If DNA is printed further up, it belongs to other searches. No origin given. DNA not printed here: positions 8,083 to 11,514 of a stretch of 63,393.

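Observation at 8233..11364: Single polypeptide combining an MFS transporter domain with both LivF- and LivG-type ABC ATPases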

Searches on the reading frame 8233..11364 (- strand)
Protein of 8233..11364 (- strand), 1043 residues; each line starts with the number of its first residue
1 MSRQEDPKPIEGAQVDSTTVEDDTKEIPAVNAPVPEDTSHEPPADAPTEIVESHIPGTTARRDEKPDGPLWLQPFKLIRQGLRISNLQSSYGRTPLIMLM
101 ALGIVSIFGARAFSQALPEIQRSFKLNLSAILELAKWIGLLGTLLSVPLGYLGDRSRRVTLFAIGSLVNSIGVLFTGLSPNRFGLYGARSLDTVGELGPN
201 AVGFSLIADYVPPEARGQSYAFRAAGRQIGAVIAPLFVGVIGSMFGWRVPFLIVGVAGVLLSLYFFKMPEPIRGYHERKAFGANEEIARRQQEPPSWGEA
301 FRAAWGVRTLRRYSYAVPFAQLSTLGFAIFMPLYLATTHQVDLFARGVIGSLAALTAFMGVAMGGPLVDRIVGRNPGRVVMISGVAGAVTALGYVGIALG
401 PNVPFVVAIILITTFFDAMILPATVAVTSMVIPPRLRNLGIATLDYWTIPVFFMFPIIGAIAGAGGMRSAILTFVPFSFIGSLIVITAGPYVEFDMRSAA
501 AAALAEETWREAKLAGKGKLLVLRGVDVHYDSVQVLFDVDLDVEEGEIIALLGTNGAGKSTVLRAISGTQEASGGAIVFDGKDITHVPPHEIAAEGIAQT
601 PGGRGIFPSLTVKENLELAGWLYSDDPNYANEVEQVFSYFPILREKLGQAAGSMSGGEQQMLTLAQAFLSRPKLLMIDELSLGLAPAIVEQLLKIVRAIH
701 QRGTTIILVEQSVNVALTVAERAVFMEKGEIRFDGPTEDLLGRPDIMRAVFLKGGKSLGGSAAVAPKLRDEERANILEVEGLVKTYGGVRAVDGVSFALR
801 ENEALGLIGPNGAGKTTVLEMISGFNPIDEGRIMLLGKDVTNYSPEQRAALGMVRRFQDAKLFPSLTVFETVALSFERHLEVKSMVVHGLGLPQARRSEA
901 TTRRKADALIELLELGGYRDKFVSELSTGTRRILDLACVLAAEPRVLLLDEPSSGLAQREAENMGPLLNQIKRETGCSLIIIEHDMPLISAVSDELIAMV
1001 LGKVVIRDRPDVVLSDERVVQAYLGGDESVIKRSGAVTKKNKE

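Call 6: search_protein_families(library=pfam, proteins=[window:8233-11364:-], max_evalue=0.01)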
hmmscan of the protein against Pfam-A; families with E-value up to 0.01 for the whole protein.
window:8233-11364:- (1043 aa): 19 families
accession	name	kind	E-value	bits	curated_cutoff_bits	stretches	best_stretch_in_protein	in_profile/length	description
PF00005.33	ABC_tran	-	5.2e-59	199.2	25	2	793-953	2-136/137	ABC transporter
PF07690.21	MFS_1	-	1.8e-35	123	33.4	2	100-391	2-285/347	Major Facilitator Superfamily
PF13304.12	AAA_21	-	2.6e-21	77.4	27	2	649-708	233-295/304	AAA domain, putative AbiEii toxin, Type IV TA system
PF03137.26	OATP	-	5.4e-09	35.3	25.8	2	96-179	3-86/545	Organic Anion Transporter Polypeptide (OATP) family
PF13604.12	AAA_30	-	9.8e-09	35.6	27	1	547-709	19-122/191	AAA domain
PF02463.25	SMC_N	-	2e-07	31.1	40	0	547-567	25-45/220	RecF/RecN/SMC N terminal domain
PF13476.12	AAA_23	-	4.1e-07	31.3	27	0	541-567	17-40/201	AAA domain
PF13555.12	AAA_29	-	7.3e-07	29.3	27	0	540-567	16-43/61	P-loop containing region of AAA domain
PF13401.12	AAA_22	-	3.7e-06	27.7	27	0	546-709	5-121/130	AAA domain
PF13175.12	AAA_15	-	2.9e-05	24.3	32.1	0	539-566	19-43/374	AAA ATPase domain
PF13245.12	AAA_19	-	4e-05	24.2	25.1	0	547-709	12-123/134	AAA domain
PF13191.12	AAA_16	-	6.6e-05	23.9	32.6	0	545-679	21-140/167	AAA ATPase domain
PF00004.35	AAA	-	0.00014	22.7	21.2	0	550-650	2-38/131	ATPase family associated with various cellular activities (AAA)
PF13514.12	AAA_27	-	0.00028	21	22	0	539-567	19-47/206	AAA domain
PF25199.1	nSTAND_NTPase5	-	0.00031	21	34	0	541-567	36-62/145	Novel STAND NTPase 5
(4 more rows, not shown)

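Call 7: search_protein_families(library=ncbifam, proteins=[window:8233-11364:-], max_evalue=0.01)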
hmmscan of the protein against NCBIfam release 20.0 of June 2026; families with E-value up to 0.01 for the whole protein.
window:8233-11364:- (1043 aa): 217 families (the best 25 are shown)
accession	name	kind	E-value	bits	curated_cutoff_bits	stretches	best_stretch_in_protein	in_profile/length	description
TIGR03410.1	urea_trans_UrtE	equivalog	1.7e-92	309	285.8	2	523-740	3-219/230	urea ABC transporter ATP-binding subunit UrtE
NF008449.1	PRK11300.1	equivalog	3.3e-89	298.5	362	2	774-1026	3-254/255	high-affinity branched-chain amino acid ABC transporter ATP-binding protein LivG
TIGR03411.1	urea_trans_UrtD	equivalog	1.9e-86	289.7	304.1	2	776-1025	2-241/242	urea ABC transporter ATP-binding protein UrtD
NF008626.0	PRK11614.1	equivalog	3.2e-86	288.6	441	3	520-752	5-235/237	high-affinity branched-chain amino acid ABC transporter ATP-binding protein LivF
TIGR04406.1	LPS_export_lptB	equivalog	5.9e-78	261.5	240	2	777-1026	2-235/239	LPS export ABC transporter ATP-binding protein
TIGR03265.1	PhnT2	equivalog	1.5e-71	241.5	457.7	2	775-1010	3-219/353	putative 2-aminoethylphosphonate ABC transporter ATP-binding protein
TIGR01188.1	drrA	subfamily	3.2e-70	236.8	312.45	2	784-1011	1-209/302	daunorubicin resistance ABC transporter, ATP-binding protein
NF006987.0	PRK09452.1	equivalog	1.3e-69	234.8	482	2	770-1012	11-234/378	spermidine/putrescine ABC transporter ATP-binding protein PotA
NF043075.1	MMSYN1_0197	equivalog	6.6e-69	232.4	550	2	775-1005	1-212/341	spermidine/putrescine ABC transporter ATP-binding protein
TIGR00968.1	3a0106s01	subfamily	4.9e-67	225.9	342.75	2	778-1015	2-220/237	sulfate ABC transporter ATP-binding protein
NF010068.0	PRK13548.1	equivalog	1e-61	208.3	261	2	775-1023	4-240/261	heme ABC transporter ATP-binding protein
NF008144.0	PRK10895.1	equivalog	1.6e-61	207.8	381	2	776-1027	3-238/241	LPS export ABC transporter ATP-binding protein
TIGR03258.1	PhnT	equivalog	3.8e-61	207.1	499.15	2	521-752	9-240/359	2-aminoethylphosphonate ABC transport system ATP-binding subunit PhnT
NF047930.1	ABC_ATP_B6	equivalog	1.6e-59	201.9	670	2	776-1010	2-220/510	putative B6 ABC transporter ATP-binding protein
TIGR01187.1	potA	subfamily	2e-59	201.3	355.6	2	807-1016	1-191/325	polyamine ABC transporter ATP-binding protein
NF040840.2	tungstate_WtpC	equivalog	2.9e-59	201.1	440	2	777-1025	2-232/347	tungstate ABC transporter ATP-binding protein WtpC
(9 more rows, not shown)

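Call 34: find_homologous_proteins(query=window:8233-11364:-, max_evalue=1e-100)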
Query window:8233-11364:- (1043 aa): 46 proteins with E <= 1e-100 among 8000 candidates.
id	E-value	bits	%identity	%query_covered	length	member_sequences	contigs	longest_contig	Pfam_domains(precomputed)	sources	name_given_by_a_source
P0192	0.0e+0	2197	94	100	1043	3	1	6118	PF13604.13,PF00005.34,PF13476.13,PF13555.13,PF13401.13,PF02463.26,PF03137.27,PF07690.22,PF13304.13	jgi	jgi:ABC-type branched-subunit amino acid transport system ATPase component/nitrate/nitrite transport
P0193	0.0e+0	1764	76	100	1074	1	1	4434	PF13604.13,PF00005.34,PF13175.13,PF13476.13,PF13555.13,PF13401.13,PF02463.26,PF03137.27,PF07690.22,PF13304.13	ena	-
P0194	0.0e+0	1742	76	100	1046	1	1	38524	PF13604.13,PF13555.13,PF00004.36,PF13401.13,PF03137.27,PF07690.22,PF13304.13,PF12399.15,PF00005.34,PF13175.13,PF13476.13,PF02463.26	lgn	-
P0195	0.0e+0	1598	70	99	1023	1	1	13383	PF12399.15,PF13514.13,PF13604.13,PF00005.34,PF13175.13,PF13476.13,PF13555.13,PF02463.26,PF03137.27,PF07690.22,PF13304.13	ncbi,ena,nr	ncbi:MAG TPA: MFS transporter [Actinomycetota bacterium]|nr:MFS transporter [Actinomycetota bacteriu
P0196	0.0e+0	1566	67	100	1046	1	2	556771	PF12399.15,PF13604.13,PF00005.34,PF13175.13,PF13476.13,PF13555.13,PF02463.26,PF03137.27,PF07690.22,PF13304.13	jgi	jgi:branched-chain amino acid transport system ATP-binding protein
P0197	0.0e+0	1556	68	99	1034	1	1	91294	PF13604.13,PF00005.34,PF13175.13,PF13476.13,PF13555.13,PF02463.26,PF03137.27,PF07690.22,PF13304.13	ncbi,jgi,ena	ncbi:MAG: MFS transporter [Actinomycetota bacterium]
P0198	0.0e+0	1538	67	100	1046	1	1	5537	PF13604.13,PF00005.34,PF13476.13,PF13555.13,PF02463.26,PF03137.27,PF07690.22,PF13304.13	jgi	jgi:branched-chain amino acid transport system ATP-binding protein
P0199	0.0e+0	1533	67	99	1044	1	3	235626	PF12399.15,PF00005.34,PF13476.13,PF13555.13,PF02463.26,PF03137.27,PF07690.22,PF13304.13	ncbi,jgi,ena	ncbi:MAG TPA: MFS transporter [Actinomycetota bacterium]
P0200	0.0e+0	1526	68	97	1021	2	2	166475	PF12399.15,PF13604.13,PF00005.34,PF13476.13,PF13555.13,PF13401.13,PF02463.26,PF03137.27,PF07690.22,PF13304.13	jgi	-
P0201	0.0e+0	1525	66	100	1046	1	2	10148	PF12399.15,PF00005.34,PF13175.13,PF13476.13,PF13555.13,PF13401.13,PF02463.26,PF00083.31,PF07690.22,PF13304.13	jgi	jgi:ABC-type branched-subunit amino acid transport system ATPase component/sugar phosphate permease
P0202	0.0e+0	1515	65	99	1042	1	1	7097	PF13604.13,PF00005.34,PF13175.13,PF13476.13,PF13555.13,PF02463.26,PF03137.27,PF07690.22,PF13304.13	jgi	jgi:ABC-type branched-subunit amino acid transport system ATPase component/sugar phosphate permease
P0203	0.0e+0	1481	65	100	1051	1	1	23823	PF12399.15,PF13604.13,PF00005.34,PF13175.13,PF13476.13,PF13555.13,PF02463.26,PF07690.22,PF13304.13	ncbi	-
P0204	0.0e+0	1474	64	100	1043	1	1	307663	PF12399.15,PF13604.13,PF00005.34,PF13175.13,PF13476.13,PF13555.13,PF03193.23,PF02463.26,PF03137.27,PF07690.22,PF13304.13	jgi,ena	-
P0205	0.0e+0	1470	66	99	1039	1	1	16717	PF12399.15,PF13604.13,PF00005.34,PF13175.13,PF13476.13,PF13555.13,PF13401.13,PF03193.23,PF02463.26,PF07690.22,PF13304.13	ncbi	-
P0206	0.0e+0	1469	64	99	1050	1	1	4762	PF12399.15,PF00005.34,PF13175.13,PF13476.13,PF13555.13,PF02463.26,PF00083.31,PF07690.22,PF13304.13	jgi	jgi:ABC-type branched-subunit amino acid transport system ATPase component/predicted MFS family arab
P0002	0.0e+0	1293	72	78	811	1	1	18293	PF12399.15,PF13604.13,PF00005.34,PF13175.13,PF13476.13,PF13555.13,PF13401.13,PF03193.23,PF02463.26,PF07690.22,PF13304.13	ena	-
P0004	0.0e+0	1249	81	69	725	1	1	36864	PF13604.13,PF00005.34,PF13175.13,PF13476.13,PF13555.13,PF00004.36,PF13401.13,PF02463.26,PF07690.22,PF13304.13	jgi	jgi:branched-chain amino acid transport system ATP-binding protein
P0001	0.0e+0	1218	71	73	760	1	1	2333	PF13604.13,PF00005.34,PF13476.13,PF13555.13,PF13401.13,PF02463.26,PF03137.27,PF07690.22,PF13304.13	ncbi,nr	ncbi:MAG TPA: MFS transporter, partial [Actinomycetota bacterium]|nr:MFS transporter [Actinomycetota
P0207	0.0e+0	1186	58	92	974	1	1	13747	PF12399.15,PF13514.13,PF00005.34,PF13476.13,PF13555.13,PF02463.26,PF07690.22,PF13304.13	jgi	jgi:ABC-type branched-subunit amino acid transport system ATPase component/predicted MFS family arab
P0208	2.9e-283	961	49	93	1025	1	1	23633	PF12399.15,PF00005.34,PF13476.13,PF13555.13,PF02463.26,PF07690.22,PF13304.13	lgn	-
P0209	1.9e-278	945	50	91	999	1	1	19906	PF00005.34,PF13476.13,PF13555.13,PF03193.23,PF02463.26,PF07690.22,PF13304.13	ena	-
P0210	3.0e-266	904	48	90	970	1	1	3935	PF12399.15,PF13514.13,PF13604.13,PF00005.34,PF13175.13,PF13476.13,PF13555.13,PF02463.26,PF07690.22,PF13304.13,PF13191.13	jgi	jgi:branched-chain amino acid transport system ATP-binding protein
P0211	7.1e-265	900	47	91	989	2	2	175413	PF12399.15,PF13604.13,PF00005.34,PF13476.13,PF13555.13,PF07690.22,PF13304.13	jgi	jgi:branched-chain amino acid transport system ATP-binding protein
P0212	3.6e-262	891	48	91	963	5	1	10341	PF12399.15,PF00005.34,PF13476.13,PF13555.13,PF02463.26,PF07690.22,PF13304.13,PF13191.13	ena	-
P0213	1.3e-256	872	48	89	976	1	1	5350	PF12399.15,PF13514.13,PF13604.13,PF00005.34,PF13175.13,PF13476.13,PF13555.13,PF03193.23,PF02463.26,PF07690.22,PF13304.13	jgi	jgi:branched-chain amino acid transport system ATP-binding protein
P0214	1.2e-252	859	47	91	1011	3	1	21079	PF13514.13,PF13604.13,PF00005.34,PF13476.13,PF13555.13,PF02463.26,PF07690.22,PF13304.13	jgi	jgi:branched-chain amino acid transport system ATP-binding protein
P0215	5.0e-250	851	46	91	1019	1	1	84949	PF12399.15,PF13604.13,PF00005.34,PF13476.13,PF13555.13,PF02463.26,PF07690.22,PF13304.13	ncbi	-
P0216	2.2e-247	842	45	91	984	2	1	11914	PF12399.15,PF13604.13,PF00005.34,PF13476.13,PF03092.23,PF13555.13,PF03193.23,PF02463.26,PF00083.31,PF07690.22,PF13304.13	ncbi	-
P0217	1.9e-243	829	44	90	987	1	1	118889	PF01926.30,PF13604.13,PF03092.23,PF13555.13,PF03193.23,PF07690.22,PF13304.13,PF12399.15,PF00005.34,PF13476.13,PF02463.26,PF00083.31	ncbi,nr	ncbi:MAG: MFS transporter [Actinobacteria bacterium]|nr:MFS transporter [Actinomycetota bacterium]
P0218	7.4e-238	810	43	97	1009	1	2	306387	PF12399.15,PF00005.34,PF13476.13,PF13555.13,PF02463.26,PF07690.22,PF13304.13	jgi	jgi:ABC-type branched-subunit amino acid transport system ATPase component/predicted MFS family arab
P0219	6.8e-234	797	44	90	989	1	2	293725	PF12399.15,PF00005.34,PF13476.13,PF13555.13,PF02463.26,PF07690.22,PF13304.13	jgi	jgi:branched-chain amino acid transport system ATP-binding protein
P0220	3.6e-229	781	43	90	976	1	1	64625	PF12399.15,PF13604.13,PF00005.34,PF13476.13,PF13555.13,PF02463.26,PF07690.22,PF13304.13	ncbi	-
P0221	2.5e-227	775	43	92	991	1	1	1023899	PF13604.13,PF00005.34,PF13175.13,PF13476.13,PF13555.13,PF02463.26,PF07690.22,PF13304.13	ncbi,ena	-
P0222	1.1e-223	763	43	92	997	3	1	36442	PF13604.13,PF00005.34,PF13175.13,PF13476.13,PF13555.13,PF02463.26,PF07690.22,PF13304.13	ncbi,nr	ncbi:MAG: MFS transporter [Ilumatobacteraceae bacterium]|nr:MFS transporter [Ilumatobacteraceae bact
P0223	2.8e-222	759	42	90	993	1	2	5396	PF12399.15,PF00005.34,PF13476.13,PF13555.13,PF02463.26,PF07690.22,PF13304.13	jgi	jgi:ABC-type branched-subunit amino acid transport system ATPase component/predicted MFS family arab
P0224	1.9e-220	753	42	92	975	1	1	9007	PF13604.13,PF00005.34,PF13476.13,PF13555.13,PF02463.26,PF03137.27,PF07690.22,PF13304.13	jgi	jgi:branched-chain amino acid transport system ATP-binding protein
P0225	1.2e-208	714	41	90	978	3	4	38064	PF12399.15,PF13604.13,PF00005.34,PF13476.13,PF13555.13,PF02463.26,PF07690.22,PF13304.13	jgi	jgi:branched-chain amino acid transport system ATP-binding protein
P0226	4.2e-206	705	42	90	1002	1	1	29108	PF12399.15,PF13604.13,PF00005.34,PF13476.13,PF13555.13,PF07690.22,PF13304.13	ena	-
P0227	2.8e-203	696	40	89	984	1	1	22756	PF12399.15,PF13604.13,PF00005.34,PF13476.13,PF13555.13,PF02463.26,PF07690.22,PF13304.13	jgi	jgi:ABC-type branched-subunit amino acid transport system ATPase component/MFS family permease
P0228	2.2e-199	683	39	90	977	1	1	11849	PF12399.15,PF00005.34,PF13476.13,PF13555.13,PF13401.13,PF07690.22,PF13304.13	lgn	-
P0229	4.2e-197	675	41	91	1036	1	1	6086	PF01926.30,PF00005.34,PF13476.13,PF13555.13,PF02463.26,PF07690.22,PF13304.13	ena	-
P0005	5.6e-184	632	45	71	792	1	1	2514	PF00005.34,PF07690.22,PF13304.13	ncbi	ncbi:MAG: MFS transporter, partial [Actinomycetota bacterium]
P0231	5.4e-163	562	51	52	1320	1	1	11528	PF12399.15,PF13514.13,PF13604.13,PF02653.22,PF00005.34,PF13476.13,PF13555.13,PF02463.26,PF13304.13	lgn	-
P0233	3.5e-109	384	50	38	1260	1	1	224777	PF02653.22,PF00005.34,PF13476.13,PF13555.13,PF02463.26,PF13304.13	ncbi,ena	-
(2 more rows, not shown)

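Call 39: find_encoding_contigs(protein=P0231, flank=6000, max_places=2)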
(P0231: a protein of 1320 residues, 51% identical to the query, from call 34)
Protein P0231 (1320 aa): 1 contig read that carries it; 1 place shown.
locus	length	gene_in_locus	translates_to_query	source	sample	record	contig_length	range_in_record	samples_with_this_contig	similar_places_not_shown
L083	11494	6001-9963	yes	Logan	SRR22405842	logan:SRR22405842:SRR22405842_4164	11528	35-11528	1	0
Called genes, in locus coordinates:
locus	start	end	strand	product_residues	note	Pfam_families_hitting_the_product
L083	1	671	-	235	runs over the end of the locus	?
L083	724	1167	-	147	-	-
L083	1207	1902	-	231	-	PF01738:DLH, PF00326:Peptidase_S9 (faint), PF00561:Abhydrolase_1 (weak), PF08840:BAAT_C (faint)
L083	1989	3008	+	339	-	PF14518:Haem_oxygenas_2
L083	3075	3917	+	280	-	PF02602:HEM4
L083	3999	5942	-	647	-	-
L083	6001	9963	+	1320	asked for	PF02653:BPD_transp_2, PF13476:AAA_23 (faint), PF13514:AAA_27 (faint), PF13604:AAA_30 (faint), PF00005:ABC_tran, PF02463:SMC_N (faint), PF00005:ABC_tran, PF12399:BCA_ABC_TP_C (weak), +2 more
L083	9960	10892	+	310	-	-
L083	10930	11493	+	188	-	?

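Call 40: find_encoding_contigs(protein=P0233, flank=6000, max_places=2)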
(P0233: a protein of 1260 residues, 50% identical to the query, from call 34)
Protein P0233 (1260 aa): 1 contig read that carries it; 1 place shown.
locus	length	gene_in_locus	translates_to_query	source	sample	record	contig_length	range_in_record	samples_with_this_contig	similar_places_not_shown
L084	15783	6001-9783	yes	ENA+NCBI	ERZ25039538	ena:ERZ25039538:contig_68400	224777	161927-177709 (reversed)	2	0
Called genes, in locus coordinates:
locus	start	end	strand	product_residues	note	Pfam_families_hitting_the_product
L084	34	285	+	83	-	-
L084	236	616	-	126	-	PF00903:Glyoxalase, PF22677:Ble-like_N (faint)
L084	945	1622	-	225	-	PF13469:Sulfotransfer_3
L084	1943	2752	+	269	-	-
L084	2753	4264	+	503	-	-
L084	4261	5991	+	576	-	PF13458:Peripla_BP_6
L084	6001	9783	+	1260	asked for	PF02653:BPD_transp_2, PF00005:ABC_tran, PF02463:SMC_N (faint), PF13476:AAA_23 (faint), PF13555:AAA_29 (faint), PF13304:AAA_21 (faint), PF00005:ABC_tran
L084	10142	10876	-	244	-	PF07931:CPT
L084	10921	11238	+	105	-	PF11746:DUF3303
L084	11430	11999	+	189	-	PF11716:MDMPI_N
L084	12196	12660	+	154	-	PF10604:Polyketide_cyc2, PF03364:Polyketide_cyc (weak)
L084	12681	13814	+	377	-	PF00144:Beta-lactamase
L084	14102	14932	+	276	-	-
